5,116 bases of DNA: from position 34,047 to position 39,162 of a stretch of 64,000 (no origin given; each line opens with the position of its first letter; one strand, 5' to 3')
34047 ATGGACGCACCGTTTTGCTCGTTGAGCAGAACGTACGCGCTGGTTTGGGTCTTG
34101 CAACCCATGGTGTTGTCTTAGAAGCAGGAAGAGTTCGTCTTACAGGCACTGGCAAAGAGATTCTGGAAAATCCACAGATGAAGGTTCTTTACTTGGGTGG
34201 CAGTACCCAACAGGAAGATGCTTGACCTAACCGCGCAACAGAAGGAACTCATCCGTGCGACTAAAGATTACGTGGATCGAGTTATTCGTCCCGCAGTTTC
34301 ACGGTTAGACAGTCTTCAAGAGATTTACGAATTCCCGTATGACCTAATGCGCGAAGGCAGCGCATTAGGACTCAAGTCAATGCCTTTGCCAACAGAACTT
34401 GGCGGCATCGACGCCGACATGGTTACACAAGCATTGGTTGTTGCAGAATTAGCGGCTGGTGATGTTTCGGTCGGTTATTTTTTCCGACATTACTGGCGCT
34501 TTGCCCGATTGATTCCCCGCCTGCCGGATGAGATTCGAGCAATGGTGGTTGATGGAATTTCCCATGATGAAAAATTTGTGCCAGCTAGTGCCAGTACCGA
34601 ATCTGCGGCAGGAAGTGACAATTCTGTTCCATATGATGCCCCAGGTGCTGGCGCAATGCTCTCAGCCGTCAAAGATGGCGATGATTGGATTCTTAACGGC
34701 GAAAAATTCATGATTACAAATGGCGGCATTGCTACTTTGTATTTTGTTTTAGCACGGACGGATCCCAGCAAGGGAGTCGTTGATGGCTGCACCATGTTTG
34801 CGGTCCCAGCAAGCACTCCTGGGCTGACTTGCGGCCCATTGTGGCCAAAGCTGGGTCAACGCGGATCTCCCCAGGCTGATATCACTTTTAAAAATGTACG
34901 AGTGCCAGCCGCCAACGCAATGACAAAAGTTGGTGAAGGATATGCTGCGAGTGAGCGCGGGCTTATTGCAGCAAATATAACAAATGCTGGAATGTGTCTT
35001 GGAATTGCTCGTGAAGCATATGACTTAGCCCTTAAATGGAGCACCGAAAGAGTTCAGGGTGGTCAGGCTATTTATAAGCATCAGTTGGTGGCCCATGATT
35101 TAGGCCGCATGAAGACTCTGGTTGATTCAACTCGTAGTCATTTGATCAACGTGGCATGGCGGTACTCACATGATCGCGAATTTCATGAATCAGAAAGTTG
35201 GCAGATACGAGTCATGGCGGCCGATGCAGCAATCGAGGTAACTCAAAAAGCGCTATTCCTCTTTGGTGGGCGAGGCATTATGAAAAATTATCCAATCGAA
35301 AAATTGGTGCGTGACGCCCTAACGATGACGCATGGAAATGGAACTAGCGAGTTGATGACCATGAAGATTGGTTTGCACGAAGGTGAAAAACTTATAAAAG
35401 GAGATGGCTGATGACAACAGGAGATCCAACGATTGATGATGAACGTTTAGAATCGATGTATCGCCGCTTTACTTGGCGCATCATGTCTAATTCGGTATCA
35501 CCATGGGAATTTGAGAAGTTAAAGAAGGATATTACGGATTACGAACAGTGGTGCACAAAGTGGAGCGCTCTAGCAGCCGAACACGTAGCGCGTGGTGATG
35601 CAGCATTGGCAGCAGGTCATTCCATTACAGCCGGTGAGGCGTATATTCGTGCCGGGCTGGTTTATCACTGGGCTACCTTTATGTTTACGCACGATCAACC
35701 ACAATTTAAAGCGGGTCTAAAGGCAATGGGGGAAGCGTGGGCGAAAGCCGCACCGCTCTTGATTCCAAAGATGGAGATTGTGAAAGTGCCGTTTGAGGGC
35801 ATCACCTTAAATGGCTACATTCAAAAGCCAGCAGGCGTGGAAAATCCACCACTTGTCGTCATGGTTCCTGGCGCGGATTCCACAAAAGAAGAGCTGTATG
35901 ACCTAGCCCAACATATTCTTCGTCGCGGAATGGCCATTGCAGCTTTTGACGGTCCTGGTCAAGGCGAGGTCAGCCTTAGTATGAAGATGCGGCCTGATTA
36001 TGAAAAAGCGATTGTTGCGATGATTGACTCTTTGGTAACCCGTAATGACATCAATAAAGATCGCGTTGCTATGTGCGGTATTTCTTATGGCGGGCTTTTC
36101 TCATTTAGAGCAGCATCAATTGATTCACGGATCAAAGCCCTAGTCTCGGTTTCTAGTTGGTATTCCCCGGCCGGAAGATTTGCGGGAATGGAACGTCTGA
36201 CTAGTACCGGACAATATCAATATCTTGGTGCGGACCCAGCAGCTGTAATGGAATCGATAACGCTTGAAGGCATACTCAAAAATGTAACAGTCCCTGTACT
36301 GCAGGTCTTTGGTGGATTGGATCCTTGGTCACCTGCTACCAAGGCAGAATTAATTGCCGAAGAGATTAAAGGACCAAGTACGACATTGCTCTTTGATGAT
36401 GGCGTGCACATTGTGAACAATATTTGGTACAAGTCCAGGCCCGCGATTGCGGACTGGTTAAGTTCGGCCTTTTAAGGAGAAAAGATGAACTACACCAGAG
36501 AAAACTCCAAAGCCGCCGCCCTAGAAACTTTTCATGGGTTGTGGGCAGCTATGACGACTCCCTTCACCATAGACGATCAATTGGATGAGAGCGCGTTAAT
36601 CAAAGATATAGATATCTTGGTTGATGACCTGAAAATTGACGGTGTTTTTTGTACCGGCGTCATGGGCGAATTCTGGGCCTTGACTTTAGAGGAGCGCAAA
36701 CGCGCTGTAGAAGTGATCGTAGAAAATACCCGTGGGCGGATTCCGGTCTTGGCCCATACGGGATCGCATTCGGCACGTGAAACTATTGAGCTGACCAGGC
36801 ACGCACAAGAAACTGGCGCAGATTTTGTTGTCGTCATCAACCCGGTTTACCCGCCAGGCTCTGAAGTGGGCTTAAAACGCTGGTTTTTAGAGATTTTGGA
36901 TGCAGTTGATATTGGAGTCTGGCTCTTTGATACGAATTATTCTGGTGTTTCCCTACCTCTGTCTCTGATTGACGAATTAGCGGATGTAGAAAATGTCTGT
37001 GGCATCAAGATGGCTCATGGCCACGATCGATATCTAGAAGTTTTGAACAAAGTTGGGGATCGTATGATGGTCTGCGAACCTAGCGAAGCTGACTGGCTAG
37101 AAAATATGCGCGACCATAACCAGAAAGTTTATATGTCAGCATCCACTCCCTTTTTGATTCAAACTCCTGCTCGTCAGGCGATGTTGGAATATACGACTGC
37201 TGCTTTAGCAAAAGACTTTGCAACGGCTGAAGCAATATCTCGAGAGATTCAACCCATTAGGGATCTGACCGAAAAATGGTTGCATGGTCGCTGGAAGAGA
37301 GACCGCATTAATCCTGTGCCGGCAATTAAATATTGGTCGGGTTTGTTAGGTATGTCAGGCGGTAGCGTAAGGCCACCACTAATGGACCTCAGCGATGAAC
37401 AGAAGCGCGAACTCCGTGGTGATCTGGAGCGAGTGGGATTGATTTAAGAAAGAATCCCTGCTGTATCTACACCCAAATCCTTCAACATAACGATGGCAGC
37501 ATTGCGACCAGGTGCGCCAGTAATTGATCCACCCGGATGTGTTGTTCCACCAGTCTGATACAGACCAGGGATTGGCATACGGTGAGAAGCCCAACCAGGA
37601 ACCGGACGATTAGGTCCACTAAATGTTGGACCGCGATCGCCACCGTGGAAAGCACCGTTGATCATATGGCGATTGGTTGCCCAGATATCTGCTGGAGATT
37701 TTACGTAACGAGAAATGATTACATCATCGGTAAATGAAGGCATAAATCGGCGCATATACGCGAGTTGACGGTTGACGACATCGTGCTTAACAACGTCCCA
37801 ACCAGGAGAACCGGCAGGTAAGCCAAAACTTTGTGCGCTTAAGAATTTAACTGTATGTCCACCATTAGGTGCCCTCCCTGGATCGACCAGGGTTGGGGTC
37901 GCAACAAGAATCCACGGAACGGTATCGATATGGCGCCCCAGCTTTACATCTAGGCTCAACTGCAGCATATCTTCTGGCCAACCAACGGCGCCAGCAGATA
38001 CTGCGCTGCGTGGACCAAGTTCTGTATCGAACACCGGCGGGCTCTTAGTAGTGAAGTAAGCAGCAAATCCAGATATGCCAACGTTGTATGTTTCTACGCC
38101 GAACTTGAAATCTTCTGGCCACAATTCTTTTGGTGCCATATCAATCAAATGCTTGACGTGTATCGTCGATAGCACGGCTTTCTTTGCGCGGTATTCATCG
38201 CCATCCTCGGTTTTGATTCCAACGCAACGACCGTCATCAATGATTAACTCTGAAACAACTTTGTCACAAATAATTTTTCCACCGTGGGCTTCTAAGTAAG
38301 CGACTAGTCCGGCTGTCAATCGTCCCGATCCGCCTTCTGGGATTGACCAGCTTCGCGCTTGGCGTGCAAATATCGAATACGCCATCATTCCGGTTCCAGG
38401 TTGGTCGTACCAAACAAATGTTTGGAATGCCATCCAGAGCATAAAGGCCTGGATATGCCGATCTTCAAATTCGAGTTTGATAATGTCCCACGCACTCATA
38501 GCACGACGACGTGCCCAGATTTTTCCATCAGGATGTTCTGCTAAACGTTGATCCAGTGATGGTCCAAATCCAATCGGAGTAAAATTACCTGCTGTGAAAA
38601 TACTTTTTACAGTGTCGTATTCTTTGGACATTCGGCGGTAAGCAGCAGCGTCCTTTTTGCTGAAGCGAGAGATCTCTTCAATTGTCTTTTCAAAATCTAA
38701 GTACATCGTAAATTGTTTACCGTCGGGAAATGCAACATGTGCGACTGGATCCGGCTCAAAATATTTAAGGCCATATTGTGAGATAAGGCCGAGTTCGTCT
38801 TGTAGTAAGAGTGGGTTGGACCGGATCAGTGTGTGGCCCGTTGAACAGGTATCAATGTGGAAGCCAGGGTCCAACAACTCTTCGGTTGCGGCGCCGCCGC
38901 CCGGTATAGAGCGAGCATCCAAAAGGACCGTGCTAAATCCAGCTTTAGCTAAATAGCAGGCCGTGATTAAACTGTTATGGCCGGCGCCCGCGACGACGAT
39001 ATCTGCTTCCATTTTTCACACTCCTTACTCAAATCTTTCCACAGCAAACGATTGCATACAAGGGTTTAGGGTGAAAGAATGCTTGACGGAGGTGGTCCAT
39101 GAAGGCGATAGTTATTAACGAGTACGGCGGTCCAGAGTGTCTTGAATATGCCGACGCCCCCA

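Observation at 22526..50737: A 14-bp LacI-type palindrome occurs five times, always intergenic, defining a ~28-kb candidate regulon of unknown substrate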

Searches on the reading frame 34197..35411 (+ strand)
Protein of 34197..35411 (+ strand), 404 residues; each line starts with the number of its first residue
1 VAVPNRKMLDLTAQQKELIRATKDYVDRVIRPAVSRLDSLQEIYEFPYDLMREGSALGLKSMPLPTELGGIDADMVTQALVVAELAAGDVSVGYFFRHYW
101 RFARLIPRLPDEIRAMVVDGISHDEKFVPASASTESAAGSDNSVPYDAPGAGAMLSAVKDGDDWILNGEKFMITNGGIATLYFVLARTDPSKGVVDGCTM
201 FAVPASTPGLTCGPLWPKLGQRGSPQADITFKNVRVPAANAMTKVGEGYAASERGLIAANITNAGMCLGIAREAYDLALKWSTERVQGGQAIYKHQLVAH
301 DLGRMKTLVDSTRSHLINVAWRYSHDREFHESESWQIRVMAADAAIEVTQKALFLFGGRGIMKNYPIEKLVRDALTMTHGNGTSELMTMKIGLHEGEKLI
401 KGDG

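Call 7: search_protein_families(library=pfam, proteins=[window:34197-35411:+])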
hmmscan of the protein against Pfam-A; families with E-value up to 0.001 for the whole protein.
window:34197-35411:+ (404 aa): 4 families
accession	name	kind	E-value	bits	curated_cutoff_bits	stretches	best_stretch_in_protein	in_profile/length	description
PF00441.29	Acyl-CoA_dh_1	-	1.5e-27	97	22.4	1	247-392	2-146/150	Acyl-CoA dehydrogenase, C-terminal domain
PF02770.24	Acyl-CoA_dh_M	-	1.3e-21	77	33.3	1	131-234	2-97/97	Acyl-CoA dehydrogenase, middle domain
PF08028.16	Acyl-CoA_dh_2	-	2.6e-13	50.9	22.7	1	263-378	3-127/134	Acyl-CoA dehydrogenase, C-terminal domain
PF02771.21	Acyl-CoA_dh_N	-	9.3e-13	49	22.9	1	12-96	1-82/113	Acyl-CoA dehydrogenase, N-terminal domain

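Call 10: search_protein_families(library=ncbifam, proteins=[window:34197-35411:+], max_evalue=0.00001)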
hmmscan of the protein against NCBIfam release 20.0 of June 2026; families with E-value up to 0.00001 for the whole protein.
window:34197-35411:+ (404 aa): 18 families
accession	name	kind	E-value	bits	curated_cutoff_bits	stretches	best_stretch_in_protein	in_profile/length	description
NF042972.1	AcrlCoAredClosAcrC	equivalog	7e-62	209.3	640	1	10-391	4-372/378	acryloyl-CoA reductase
NF043006.1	CyhCrbnylCoADH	equivalog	1.6e-45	155.7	650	1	13-384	6-364/380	cyclohexane-1-carbonyl-CoA dehydrogenase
NF042439.1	SulpropCoADesulf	equivalog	2.6e-45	154.8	600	1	24-391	6-366/379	3-sulfinopropanoyl-CoA desulfinase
NF045652.1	ProlPCPDhRedW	equivalog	8.2e-40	136.8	650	1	54-386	40-364/376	L-prolyl-[peptidyl-carrier protein] dehydrogenase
NF053553.1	prodigi_MBC_PigA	equivalog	7e-38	130.7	500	1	10-386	4-370/381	prodigiosin MBC biosynthesis dehydrogenase PigA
NF008997.0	PRK12341.1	equivalog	1.6e-36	126.2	537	1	11-388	5-369/382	acyl-CoA dehydrogenase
NF058590.1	AcCoDHFadEBacil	equivalog_domain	9.4e-36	123.5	600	1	10-314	20-311/586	acyl-CoA dehydrogenase FadE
TIGR03207.1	cyc_hxne_CoA_dh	equivalog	9.9e-35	119.9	575.35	1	14-394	4-370/372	cyclohexanecarboxyl-CoA dehydrogenase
NF045552.1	GlutCoADH_Des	equivalog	2.4e-32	112.6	470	1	11-393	5-377/387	glutaryl-CoA dehydrogenase Acd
NF002885.1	PRK03354.1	equivalog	2.4e-30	105.8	540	1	41-392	33-370/378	crotonobetainyl-CoA dehydrogenase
NF049984.1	Rv1679_FadE16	equivalog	3e-22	79.4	600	1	24-375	3-345/371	Rv1679 family acyl-CoA dehydrogenase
NF052270.1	Staph_DH_FadE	equivalog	8.3e-21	74.2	600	1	151-392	155-390/400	acyl-CoA dehydrogenase FadE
TIGR03203.1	pimD_small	equivalog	2.7e-17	62.9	652.7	1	155-378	138-359/378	pimeloyl-CoA dehydrogenase small subunit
TIGR04022.1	sulfur_SfnB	equivalog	3.7e-17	62.3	430.9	1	14-378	6-363/391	SfnB family sulfur acquisition oxidoreductase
NF037942.1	ac_ACP_DH_MbtN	equivalog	4.3e-11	42.2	700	1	155-387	131-357/376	mycobactin biosynthesis acyl-ACP dehydrogenase MbtN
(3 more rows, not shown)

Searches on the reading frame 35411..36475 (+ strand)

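Call 7: search_protein_families(library=pfam, proteins=[window:35411-36475:+])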
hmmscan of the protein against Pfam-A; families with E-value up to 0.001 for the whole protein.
window:35411-36475:+ (354 aa): 7 families
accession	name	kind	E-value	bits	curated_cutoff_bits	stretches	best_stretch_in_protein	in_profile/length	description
PF06500.17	FrsA-like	-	2.5e-10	40.2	22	1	46-247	96-296/414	Esterase FrsA-like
PF00561.26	Abhydrolase_1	-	2.5e-09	37.6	25.8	1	147-250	1-105/245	alpha/beta hydrolase fold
PF12146.15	Hydrolase_4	-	7.3e-08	32.4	27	1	148-256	6-116/239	Serine aminopeptidase, S33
PF02129.25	Peptidase_S15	-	1e-07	32.4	23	1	136-255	8-134/262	X-Pro dipeptidyl-peptidase (S15 family)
PF12697.13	Abhydrolase_6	-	1.4e-05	26.3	26.3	1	149-264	1-109/217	Alpha/beta hydrolase family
PF01738.24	DLH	-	7.6e-05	22.8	21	1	200-321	80-171/217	Dienelactone hydrolase family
PF00326.27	Peptidase_S9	-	0.00014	21.8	22.6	1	170-262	10-110/213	Prolyl oligopeptidase family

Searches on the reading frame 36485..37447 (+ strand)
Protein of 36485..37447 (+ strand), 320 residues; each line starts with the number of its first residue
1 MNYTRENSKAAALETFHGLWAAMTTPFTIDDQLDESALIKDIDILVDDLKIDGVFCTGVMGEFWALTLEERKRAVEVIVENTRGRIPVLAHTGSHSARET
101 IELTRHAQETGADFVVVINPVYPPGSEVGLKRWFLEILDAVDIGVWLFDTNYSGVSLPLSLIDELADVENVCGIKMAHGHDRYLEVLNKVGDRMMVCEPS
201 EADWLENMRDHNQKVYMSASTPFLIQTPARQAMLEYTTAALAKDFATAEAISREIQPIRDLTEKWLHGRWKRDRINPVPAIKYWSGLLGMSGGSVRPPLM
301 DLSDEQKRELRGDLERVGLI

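Call 8: search_protein_families(library=pfam, proteins=[window:36485-37447:+])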
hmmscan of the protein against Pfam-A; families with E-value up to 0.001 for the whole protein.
window:36485-37447:+ (320 aa): 1 family
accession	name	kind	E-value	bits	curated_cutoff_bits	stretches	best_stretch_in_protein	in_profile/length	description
PF00701.28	DHDPS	-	1.7e-41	142.3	22.1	1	16-315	2-287/289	Dihydrodipicolinate synthetase family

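Call 10: search_protein_families(library=ncbifam, proteins=[window:36485-37447:+], max_evalue=0.00001)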
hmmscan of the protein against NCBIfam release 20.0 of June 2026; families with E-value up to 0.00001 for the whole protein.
window:36485-37447:+ (320 aa): 7 families
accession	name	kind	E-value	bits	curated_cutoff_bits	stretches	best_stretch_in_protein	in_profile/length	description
TIGR00674.1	dapA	equivalog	2.8e-33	115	206.15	1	19-312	2-281/286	4-hydroxy-tetrahydrodipicolinate synthase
TIGR02313.1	HpaI-NOT-DapA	exception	7.1e-29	100.5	396.7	1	17-320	2-292/294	2,4-dihydroxyhept-2-ene-1,7-dioic acid aldolase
NF002958.0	PRK03620.1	subfamily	1.5e-27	96.3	278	1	14-311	9-293/307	5-dehydro-4-deoxyglucarate dehydratase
NF003164.0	PRK04147.1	equivalog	1.8e-27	96.4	281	1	16-186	4-175/294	N-acetylneuraminate lyase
TIGR03249.1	KdgD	equivalog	1.9e-27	96.2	373.95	1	16-311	9-292/299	5-dehydro-4-deoxyglucarate dehydratase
TIGR00683.1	nanA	equivalog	7.9e-22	77.9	382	1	17-189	2-175/293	N-acetylneuraminate lyase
NF040954.1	Arch_KDGaldase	equivalog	6.4e-11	42.1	390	1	23-162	7-144/288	bifunctional 2-dehydro-3-deoxy-phosphogluconate/2-dehydro-3-deoxy-6-phosphogalactonate aldolase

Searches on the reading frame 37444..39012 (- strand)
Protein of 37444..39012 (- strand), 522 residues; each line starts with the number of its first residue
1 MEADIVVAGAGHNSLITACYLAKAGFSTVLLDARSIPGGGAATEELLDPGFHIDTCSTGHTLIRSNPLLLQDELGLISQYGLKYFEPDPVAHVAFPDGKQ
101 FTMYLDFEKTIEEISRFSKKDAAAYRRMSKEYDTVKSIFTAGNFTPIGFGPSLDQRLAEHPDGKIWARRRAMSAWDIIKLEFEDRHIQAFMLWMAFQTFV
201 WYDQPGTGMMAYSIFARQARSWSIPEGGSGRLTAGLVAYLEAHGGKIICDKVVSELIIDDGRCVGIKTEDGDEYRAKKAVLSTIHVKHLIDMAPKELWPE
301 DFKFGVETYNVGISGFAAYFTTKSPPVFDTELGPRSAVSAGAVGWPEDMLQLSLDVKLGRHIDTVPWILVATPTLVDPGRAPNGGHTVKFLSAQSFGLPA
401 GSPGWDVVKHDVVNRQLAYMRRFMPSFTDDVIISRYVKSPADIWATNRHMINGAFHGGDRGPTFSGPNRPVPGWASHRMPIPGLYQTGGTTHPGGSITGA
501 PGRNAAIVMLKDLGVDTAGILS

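Call 8: search_protein_families(library=pfam, proteins=[window:37444-39012:-])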
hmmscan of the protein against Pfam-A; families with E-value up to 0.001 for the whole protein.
window:37444-39012:- (522 aa): 5 families
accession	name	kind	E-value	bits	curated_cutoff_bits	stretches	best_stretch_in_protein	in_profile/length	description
PF01593.30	Amino_oxidase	-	4.8e-12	46.3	19.8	1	15-500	4-431/443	Flavin containing amine oxidoreductase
PF01266.30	DAO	-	2.2e-11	44.3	27.9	1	4-41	1-38/353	FAD dependent oxidoreductase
PF13450.12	NAD_binding_8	-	1.2e-08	35.5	21.9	1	7-64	1-56/68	NAD(P)-binding Rossmann-like domain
PF01946.23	Thi4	-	6.8e-05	22.6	26.2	1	1-42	16-58/235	Thi4 family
PF01134.28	GIDA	-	0.0008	19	22.1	0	248-283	113-148/391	Glucose inhibited division protein A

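Call 10: search_protein_families(library=ncbifam, proteins=[window:37444-39012:-], max_evalue=0.00001)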
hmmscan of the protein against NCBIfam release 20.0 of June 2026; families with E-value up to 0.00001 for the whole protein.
window:37444-39012:- (522 aa): 9 families
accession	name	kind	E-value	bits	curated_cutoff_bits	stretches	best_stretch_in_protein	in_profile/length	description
NF045689.1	BCarotKetCrtO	equivalog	8.9e-73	245.7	1000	3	2-135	3-136/563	beta-carotene ketolase CrtO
TIGR02734.1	crtI_fam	subfamily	3.2e-24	85.5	238.1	1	5-499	1-476/504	phytoene desaturase family protein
NF045637.1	carotdesatCrtDProt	equivalog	7.4e-20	70.9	580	1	5-281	1-273/485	1-hydroxycarotenoid 3,4-desaturase CrtD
TIGR02730.1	carot_isom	equivalog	2.7e-17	62.8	586.9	1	4-497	2-474/493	carotenoid isomerase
NF058655.1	CrtID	equivalog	6.7e-08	31.8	640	1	5-288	1-276/478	bifunctional phytoene desaturase/3,4-desaturase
NF005560.0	PRK07233.1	equivalog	7.6e-08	31.6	252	0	226-296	195-263/435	hypothetical protein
TIGR02733.1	desat_CrtD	equivalog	8.2e-07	28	549.7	0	3-43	2-42/492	C-3',4' desaturase CrtD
NF005547.0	PRK07208.1-3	equivalog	8.4e-07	28.1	380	0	4-70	6-68/465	hypothetical protein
NF009478.0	PRK12844.1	equivalog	2.3e-06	26.2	789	0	2-43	8-49/559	3-ketosteroid-delta-1-dehydrogenase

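Call 27: search_solved_structures(query=window:37444-39012:-, max_evalue=0.00001)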
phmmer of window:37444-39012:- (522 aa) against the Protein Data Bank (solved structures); distinct sequences matched with E-value up to 0.00001: 1.
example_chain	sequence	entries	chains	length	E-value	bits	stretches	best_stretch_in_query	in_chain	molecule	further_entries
4dgk_A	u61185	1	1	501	5.6e-19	71.7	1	6-289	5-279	Phytoene dehydrogenase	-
